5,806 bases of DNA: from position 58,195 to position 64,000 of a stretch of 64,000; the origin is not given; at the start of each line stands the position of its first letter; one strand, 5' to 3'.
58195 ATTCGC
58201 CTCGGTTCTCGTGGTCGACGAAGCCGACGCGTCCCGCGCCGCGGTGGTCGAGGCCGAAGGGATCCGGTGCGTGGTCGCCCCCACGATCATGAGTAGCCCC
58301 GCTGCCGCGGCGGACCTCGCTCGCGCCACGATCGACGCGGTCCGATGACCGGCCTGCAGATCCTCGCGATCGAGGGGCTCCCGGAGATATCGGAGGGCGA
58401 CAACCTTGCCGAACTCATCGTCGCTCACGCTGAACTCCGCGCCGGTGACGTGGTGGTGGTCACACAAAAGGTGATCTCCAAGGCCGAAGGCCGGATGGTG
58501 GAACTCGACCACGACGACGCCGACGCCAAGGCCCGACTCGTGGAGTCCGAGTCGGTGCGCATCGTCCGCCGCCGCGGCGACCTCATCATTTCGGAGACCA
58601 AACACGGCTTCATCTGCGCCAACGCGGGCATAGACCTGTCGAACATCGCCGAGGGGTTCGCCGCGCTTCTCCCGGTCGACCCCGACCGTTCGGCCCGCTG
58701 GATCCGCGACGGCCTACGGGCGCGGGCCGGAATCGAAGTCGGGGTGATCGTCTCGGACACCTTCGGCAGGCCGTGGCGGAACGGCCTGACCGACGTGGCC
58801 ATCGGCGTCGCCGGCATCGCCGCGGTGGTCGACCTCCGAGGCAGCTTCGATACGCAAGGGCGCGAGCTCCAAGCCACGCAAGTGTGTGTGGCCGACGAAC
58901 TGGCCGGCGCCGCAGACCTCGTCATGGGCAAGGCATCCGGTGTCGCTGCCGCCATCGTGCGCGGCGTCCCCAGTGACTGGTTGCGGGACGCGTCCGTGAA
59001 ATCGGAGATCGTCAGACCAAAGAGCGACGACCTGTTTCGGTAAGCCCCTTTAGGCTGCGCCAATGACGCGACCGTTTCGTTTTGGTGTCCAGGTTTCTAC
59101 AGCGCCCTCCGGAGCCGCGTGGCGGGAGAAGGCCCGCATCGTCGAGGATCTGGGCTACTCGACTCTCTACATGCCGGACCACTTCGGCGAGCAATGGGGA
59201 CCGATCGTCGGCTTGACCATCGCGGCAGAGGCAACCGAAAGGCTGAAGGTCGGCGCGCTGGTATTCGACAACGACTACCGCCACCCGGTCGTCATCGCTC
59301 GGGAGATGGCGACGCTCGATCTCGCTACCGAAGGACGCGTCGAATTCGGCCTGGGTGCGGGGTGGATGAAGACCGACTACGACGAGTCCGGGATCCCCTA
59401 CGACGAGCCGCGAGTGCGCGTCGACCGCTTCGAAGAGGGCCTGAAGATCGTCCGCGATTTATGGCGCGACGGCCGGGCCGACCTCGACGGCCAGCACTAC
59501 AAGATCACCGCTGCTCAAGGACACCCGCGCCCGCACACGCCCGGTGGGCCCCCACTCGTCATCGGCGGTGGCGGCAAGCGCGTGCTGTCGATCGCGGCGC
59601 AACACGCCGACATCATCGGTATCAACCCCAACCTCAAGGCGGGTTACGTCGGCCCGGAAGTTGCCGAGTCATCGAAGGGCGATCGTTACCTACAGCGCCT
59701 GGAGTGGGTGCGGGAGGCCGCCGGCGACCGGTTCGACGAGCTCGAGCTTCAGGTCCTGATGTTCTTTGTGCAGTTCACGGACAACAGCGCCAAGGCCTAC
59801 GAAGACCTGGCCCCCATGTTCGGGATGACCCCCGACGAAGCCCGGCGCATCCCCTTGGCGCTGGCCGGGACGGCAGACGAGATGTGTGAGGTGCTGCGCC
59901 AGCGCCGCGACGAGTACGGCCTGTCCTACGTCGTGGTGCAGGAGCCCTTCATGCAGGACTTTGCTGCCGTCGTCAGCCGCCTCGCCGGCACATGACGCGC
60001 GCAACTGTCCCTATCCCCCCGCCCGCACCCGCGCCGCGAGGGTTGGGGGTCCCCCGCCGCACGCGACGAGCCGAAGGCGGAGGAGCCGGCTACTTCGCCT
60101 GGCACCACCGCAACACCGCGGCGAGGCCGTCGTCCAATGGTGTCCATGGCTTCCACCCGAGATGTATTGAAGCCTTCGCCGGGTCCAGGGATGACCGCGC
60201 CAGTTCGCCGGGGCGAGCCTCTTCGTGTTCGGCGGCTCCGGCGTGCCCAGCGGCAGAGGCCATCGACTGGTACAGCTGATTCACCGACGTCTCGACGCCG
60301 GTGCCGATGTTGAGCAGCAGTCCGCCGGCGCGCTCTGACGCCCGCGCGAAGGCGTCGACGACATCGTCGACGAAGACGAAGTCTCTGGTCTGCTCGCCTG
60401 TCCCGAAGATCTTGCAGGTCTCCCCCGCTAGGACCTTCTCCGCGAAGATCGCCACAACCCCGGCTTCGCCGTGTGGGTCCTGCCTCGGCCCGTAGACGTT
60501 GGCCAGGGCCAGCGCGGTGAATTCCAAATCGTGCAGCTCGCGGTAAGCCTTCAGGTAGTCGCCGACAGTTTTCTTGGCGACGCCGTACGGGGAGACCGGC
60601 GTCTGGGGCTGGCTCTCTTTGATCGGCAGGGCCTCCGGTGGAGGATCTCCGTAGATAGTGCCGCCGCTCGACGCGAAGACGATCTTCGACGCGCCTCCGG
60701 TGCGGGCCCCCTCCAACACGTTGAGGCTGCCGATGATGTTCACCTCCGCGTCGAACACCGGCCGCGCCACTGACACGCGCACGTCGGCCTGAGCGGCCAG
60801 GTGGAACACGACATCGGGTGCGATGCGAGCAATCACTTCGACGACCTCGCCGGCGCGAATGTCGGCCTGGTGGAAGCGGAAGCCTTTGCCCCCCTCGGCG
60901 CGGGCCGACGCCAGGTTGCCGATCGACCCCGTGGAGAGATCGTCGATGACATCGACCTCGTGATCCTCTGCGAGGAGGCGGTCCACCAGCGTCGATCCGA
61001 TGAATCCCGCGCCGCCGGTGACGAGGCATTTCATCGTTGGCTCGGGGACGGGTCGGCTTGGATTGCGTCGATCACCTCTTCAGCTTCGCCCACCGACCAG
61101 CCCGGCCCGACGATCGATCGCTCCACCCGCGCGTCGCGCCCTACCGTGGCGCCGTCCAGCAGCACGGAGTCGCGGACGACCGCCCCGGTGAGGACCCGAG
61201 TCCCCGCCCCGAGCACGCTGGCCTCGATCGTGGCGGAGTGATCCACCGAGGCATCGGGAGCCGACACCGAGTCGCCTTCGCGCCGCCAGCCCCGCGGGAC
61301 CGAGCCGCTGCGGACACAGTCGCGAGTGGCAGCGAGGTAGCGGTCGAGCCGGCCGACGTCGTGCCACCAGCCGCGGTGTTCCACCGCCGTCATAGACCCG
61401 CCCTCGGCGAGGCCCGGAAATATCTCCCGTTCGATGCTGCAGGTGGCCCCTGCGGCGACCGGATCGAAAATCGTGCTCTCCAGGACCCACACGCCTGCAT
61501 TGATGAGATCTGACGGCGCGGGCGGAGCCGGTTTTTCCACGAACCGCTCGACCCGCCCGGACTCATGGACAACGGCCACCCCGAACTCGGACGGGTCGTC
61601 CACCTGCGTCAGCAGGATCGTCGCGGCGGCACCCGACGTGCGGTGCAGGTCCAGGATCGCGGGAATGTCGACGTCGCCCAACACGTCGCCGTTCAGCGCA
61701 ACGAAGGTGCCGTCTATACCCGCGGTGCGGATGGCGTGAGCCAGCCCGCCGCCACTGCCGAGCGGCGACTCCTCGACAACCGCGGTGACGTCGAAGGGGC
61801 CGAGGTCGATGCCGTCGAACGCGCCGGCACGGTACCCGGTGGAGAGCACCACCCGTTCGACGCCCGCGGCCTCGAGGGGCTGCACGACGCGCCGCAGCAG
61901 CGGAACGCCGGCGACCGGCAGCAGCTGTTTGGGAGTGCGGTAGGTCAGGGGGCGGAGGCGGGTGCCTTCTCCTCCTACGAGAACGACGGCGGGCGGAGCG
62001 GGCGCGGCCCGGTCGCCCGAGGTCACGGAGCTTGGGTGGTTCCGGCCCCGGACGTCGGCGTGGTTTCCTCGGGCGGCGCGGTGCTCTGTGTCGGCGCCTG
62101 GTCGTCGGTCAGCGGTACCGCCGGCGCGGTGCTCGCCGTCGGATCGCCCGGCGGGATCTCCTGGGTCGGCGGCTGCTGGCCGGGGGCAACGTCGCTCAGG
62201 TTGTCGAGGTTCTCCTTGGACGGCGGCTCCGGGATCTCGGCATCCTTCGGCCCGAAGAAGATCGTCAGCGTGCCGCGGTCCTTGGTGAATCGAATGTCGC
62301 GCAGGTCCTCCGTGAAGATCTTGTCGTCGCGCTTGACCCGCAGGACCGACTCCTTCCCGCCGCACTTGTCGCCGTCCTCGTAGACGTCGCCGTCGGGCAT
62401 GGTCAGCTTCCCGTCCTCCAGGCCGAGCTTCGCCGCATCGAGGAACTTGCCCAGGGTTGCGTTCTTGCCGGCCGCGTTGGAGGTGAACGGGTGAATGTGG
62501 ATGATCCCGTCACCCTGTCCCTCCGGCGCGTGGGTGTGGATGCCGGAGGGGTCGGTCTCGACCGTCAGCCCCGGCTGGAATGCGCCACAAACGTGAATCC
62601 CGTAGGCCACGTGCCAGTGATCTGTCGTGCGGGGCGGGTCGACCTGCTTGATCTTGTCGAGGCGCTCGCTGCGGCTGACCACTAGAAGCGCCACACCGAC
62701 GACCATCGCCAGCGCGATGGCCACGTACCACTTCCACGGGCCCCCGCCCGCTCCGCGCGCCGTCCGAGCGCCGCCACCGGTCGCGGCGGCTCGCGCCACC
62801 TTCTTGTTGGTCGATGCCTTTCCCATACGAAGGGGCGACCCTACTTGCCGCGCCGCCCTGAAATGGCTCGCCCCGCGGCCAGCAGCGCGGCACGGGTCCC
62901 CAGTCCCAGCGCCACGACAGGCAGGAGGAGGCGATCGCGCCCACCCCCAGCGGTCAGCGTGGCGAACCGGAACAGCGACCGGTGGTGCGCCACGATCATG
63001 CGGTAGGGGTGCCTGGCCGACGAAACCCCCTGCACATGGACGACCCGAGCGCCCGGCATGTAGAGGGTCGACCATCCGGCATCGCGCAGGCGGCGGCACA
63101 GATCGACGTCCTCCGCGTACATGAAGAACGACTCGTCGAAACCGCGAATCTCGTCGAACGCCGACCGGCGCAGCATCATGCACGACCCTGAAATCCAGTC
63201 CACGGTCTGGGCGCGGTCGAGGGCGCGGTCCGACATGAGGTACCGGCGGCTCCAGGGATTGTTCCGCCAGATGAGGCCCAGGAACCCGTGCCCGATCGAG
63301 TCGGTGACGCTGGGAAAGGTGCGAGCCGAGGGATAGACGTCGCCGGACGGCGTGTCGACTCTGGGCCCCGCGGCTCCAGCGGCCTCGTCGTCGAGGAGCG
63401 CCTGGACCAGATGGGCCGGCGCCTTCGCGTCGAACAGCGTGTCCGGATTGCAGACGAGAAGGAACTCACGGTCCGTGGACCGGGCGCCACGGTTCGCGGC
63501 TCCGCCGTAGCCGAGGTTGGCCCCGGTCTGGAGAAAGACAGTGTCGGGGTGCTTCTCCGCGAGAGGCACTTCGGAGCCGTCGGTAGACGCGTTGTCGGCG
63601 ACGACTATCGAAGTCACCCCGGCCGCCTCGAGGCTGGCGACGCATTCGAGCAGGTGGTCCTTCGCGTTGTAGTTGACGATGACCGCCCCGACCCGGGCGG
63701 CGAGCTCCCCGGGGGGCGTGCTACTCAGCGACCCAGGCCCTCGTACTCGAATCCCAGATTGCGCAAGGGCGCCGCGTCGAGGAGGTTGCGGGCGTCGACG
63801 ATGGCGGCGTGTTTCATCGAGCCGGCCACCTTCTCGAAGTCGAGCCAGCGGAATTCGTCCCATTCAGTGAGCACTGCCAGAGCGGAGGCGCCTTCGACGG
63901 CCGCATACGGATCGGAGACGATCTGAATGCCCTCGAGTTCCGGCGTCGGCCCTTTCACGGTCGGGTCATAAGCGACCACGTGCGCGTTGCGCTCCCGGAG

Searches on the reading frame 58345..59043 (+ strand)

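Call 53: search_protein_families(library=pfam, proteins=[window:58345-59043:+], max_evalue=0.0001)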
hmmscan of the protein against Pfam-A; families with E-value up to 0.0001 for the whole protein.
window:58345-59043:+ (232 aa): 1 family
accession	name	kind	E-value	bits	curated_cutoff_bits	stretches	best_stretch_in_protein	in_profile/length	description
PF01996.21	F420_ligase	-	4.3e-59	200.1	25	1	12-207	4-218/218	F420-0:Gamma-glutamyl ligase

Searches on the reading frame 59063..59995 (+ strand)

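Call 53: search_protein_families(library=pfam, proteins=[window:59063-59995:+], max_evalue=0.0001)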
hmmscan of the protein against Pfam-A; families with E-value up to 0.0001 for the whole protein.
window:59063-59995:+ (310 aa): 1 family
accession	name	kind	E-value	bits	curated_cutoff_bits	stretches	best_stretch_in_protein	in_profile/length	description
PF00296.26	Bac_luciferase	-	3.9e-39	135.3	27.9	1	4-264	8-250/314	Luciferase-like monooxygenase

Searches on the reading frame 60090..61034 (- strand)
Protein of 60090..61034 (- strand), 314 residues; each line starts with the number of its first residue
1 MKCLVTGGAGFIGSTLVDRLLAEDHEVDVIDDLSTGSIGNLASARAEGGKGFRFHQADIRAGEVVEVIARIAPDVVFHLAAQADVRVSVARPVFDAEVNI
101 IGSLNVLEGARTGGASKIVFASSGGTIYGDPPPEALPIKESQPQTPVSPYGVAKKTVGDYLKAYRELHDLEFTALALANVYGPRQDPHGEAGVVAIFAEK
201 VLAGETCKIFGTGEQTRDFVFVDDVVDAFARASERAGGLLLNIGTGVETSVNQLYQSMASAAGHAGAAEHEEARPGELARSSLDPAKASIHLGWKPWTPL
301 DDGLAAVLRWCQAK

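Call 53: search_protein_families(library=pfam, proteins=[window:60090-61034:-], max_evalue=0.0001)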
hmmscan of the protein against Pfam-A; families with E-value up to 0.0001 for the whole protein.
window:60090-61034:- (314 aa): 6 families
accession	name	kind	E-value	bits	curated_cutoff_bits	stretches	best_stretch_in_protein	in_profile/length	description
PF01370.27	Epimerase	-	4.3e-58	197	20.9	1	4-244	2-240/240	NAD dependent epimerase/dehydratase family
PF16363.11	GDP_Man_Dehyd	-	2.6e-56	191.9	27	1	4-305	1-330/332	GDP-mannose 4,6 dehydratase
PF01073.25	3Beta_HSD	-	6.9e-17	61.8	22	1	4-232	1-228/280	3-beta hydroxysteroid dehydrogenase/isomerase family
PF02719.21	Polysacc_synt_2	-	4.8e-12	46.1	20.2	1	4-123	2-128/293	Polysaccharide biosynthesis protein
PF04321.23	RmlD_sub_bind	-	2.3e-08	33.9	27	1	1-161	1-136/287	RmlD substrate binding domain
PF07993.18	NAD_binding_4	-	1.6e-06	27.9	20.1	0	5-28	1-24/258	Male sterility protein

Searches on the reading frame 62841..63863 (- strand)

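Call 53: search_protein_families(library=pfam, proteins=[window:62841-63863:-], max_evalue=0.0001)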
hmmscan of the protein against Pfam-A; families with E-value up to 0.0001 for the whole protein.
window:62841-63863:- (340 aa): 5 families
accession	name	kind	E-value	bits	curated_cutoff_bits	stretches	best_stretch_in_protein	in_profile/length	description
PF00535.33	Glycos_transf_2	-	5e-17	62.8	23.3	1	61-239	3-167/168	Glycosyl transferase family 2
PF13641.12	Glyco_tranf_2_3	-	7.9e-16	59.2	27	1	58-280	3-215/230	Glycosyltransferase like family 2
PF13632.12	Glyco_trans_2_3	-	5.5e-10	39.8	27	1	224-281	72-127/198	Glycosyl transferase family group 2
PF13506.12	Glyco_transf_21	-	2.5e-05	24.3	21.7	1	217-270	95-148/174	Glycosyl transferase family 21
PF02709.20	Glyco_transf_7C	-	8.7e-05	22.5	23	0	224-271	19-67/78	N-terminal domain of galactosyltransferase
